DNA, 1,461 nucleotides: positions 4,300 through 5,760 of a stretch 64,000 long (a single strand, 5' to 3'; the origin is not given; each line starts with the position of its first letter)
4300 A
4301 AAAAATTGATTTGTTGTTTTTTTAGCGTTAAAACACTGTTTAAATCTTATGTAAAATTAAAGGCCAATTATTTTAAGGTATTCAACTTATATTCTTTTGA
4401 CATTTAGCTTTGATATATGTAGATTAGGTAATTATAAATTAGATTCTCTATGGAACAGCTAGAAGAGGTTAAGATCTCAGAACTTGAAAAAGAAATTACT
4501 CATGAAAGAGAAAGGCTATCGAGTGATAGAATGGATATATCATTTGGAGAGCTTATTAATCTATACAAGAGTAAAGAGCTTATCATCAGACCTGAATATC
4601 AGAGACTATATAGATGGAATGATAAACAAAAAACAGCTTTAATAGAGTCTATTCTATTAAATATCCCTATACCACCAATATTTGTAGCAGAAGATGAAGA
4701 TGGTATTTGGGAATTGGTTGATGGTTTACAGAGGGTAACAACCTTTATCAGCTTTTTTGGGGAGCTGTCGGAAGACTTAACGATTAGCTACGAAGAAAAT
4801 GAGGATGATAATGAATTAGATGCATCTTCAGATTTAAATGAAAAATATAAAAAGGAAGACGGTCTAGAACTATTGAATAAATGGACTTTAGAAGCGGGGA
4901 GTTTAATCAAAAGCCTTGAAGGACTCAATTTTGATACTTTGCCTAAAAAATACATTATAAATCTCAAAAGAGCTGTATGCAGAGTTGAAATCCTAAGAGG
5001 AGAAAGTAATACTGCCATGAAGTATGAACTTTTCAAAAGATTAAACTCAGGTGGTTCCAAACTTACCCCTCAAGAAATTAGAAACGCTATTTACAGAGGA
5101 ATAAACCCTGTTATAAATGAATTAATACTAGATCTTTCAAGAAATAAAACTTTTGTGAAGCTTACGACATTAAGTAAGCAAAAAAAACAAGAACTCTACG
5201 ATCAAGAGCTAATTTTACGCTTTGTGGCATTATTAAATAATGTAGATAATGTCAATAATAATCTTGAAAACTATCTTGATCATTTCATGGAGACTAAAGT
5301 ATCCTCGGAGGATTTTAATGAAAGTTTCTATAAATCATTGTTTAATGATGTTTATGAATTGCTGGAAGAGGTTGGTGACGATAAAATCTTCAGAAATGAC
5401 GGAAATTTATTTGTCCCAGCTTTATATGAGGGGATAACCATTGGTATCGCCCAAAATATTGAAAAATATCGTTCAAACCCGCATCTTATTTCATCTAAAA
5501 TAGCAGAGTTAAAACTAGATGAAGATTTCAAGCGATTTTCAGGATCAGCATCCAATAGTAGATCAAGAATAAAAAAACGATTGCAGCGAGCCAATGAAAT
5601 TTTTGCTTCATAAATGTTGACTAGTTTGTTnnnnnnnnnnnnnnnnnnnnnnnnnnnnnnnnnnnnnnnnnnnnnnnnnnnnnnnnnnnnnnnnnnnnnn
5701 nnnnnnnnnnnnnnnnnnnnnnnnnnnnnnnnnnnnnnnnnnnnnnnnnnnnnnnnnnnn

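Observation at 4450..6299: DUF262 (ParB/GmrS-like) protein paired with an Rx4H HEPN protein: candidate uncharacterised two-gene defence module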

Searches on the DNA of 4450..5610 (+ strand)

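Call 79: search_dna_similar(query=L043:2923-4518:+, collection=ecoli_genomes, mode=distant, max_rows=30, rows=spread)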
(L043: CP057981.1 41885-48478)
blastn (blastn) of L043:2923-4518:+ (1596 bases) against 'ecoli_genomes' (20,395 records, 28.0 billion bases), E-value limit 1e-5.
Records with a match: 43; places in all: 43; records where one place covers at least 80% of the query: 12.
Genomes with a match: 42 of 5426; with a place that covers at least 80% of the query: 12. Places per genome that has any: lowest 1, median 1, highest 2. On chromosomes: 31 places; on plasmids: 12.
Best place of each record, by identity: >=99% 1; 95-99% 11; 60-80% 31.
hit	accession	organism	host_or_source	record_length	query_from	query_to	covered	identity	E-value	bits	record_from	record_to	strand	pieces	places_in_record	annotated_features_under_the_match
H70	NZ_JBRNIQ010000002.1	Escherichia coli strain MB06021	seawater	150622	1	1596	100%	99.3%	0e+0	2829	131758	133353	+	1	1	GmrSD restriction endonuclease domain-containing protein | HEPN domain-containing protein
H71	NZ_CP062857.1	Escherichia coli O20:H12 strain Res13-Lact-PEB17-18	Sus scrofa domesticus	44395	1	1596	100%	97.6%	0e+0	2708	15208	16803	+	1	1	GmrSD restriction endonuclease domain-containing protein | HEPN domain-containing protein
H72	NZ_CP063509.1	Escherichia coli strain EH09-18-41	Homo sapiens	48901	1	1596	100%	97.6%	0e+0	2708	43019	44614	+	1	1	GmrSD restriction endonuclease domain-containing protein | HEPN domain-containing protein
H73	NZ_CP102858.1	Escherichia coli strain 573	Gallus gallus (chicken)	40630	1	1596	100%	97.6%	0e+0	2708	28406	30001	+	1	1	GmrSD restriction endonuclease domain-containing protein | HEPN domain-containing protein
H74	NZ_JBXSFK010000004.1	Escherichia coli strain PEC122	Sus scrofa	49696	1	1596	100%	97.6%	0e+0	2708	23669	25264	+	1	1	GmrSD restriction endonuclease domain-containing protein | HEPN domain-containing protein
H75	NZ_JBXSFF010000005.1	Escherichia coli strain PEC178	Sus scrofa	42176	1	1596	100%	97.6%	0e+0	2708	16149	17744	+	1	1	GmrSD restriction endonuclease domain-containing protein | HEPN domain-containing protein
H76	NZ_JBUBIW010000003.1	Escherichia coli strain GPEC1186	chicken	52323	1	1596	100%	97.6%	0e+0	2708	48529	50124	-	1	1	GmrSD restriction endonuclease domain-containing protein | HEPN domain-containing protein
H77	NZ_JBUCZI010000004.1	Escherichia coli strain CD09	Homo sapiens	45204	1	1596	100%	97.6%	0e+0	2708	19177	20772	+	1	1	GmrSD restriction endonuclease domain-containing protein | HEPN domain-containing protein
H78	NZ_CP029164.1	Escherichia coli strain 104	chicken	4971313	132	257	8%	73.0%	1e-9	75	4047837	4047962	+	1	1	DUF262 domain-containing protein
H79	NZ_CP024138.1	Escherichia coli strain 14EC020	clinical patient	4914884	132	257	8%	73.0%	1e-9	75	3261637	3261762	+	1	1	DUF262 domain-containing protein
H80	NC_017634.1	Escherichia coli O83:H1 str. NRG 857C strain NRG 857C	-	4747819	132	257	8%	73.0%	1e-9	75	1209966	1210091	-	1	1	DUF262 domain-containing protein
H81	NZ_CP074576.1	Escherichia coli strain CS18F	Chicken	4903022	132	257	8%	73.0%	1e-9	75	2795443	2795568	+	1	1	DUF262 domain-containing protein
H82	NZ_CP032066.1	Escherichia coli strain E166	Avian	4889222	132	257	8%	73.0%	1e-9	75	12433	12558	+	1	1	DUF262 domain-containing protein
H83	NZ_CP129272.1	Escherichia coli strain G12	Chicken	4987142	132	257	8%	73.0%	1e-9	75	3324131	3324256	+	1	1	DUF262 domain-containing protein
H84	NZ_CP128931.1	Escherichia coli strain TUM9757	missing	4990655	132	257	8%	73.0%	1e-9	75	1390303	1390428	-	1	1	DUF262 domain-containing protein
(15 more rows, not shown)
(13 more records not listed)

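Call 81: get_annotated_region(hit=H80, flank=3000)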
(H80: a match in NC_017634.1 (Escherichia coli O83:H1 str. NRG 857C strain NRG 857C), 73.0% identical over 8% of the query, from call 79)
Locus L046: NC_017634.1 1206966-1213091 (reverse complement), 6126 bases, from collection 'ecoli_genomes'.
description: Escherichia coli O83:H1 str. NRG 857C, complete sequence
organism: Escherichia coli O83:H1 str. NRG 857C strain NRG 857C (NCBI taxid 685038)
replicon: chromosome; assembly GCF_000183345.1
host: -; source: -; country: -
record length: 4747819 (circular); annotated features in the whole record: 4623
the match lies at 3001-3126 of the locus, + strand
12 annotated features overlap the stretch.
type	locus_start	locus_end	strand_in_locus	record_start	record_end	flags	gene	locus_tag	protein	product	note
CDS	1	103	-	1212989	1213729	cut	-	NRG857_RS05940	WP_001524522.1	phage tail protein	-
CDS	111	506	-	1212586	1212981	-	-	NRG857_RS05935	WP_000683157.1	phage minor tail U family protein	-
CDS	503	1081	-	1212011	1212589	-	-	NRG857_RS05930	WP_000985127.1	phage tail protein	-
CDS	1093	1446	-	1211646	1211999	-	-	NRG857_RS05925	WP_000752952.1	head-tail joining protein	-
CDS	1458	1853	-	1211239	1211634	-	-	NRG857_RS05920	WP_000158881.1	DNA-packaging protein FI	-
CDS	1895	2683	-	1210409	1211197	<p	-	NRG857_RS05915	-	major capsid protein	incomplete; partial in the middle of a contig; missing N-terminus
CDS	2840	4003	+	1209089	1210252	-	-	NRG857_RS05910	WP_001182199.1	DUF262 domain-containing protein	-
CDS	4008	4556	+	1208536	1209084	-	-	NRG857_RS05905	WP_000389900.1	HEPN domain-containing protein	-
CDS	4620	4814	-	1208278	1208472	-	-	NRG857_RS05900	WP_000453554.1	hypothetical protein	-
CDS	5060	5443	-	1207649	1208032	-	-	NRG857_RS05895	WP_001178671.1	helix-turn-helix transcriptional regulator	-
CDS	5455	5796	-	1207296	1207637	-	-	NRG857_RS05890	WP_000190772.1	head decoration protein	-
CDS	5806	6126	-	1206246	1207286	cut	-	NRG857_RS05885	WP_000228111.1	major capsid protein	-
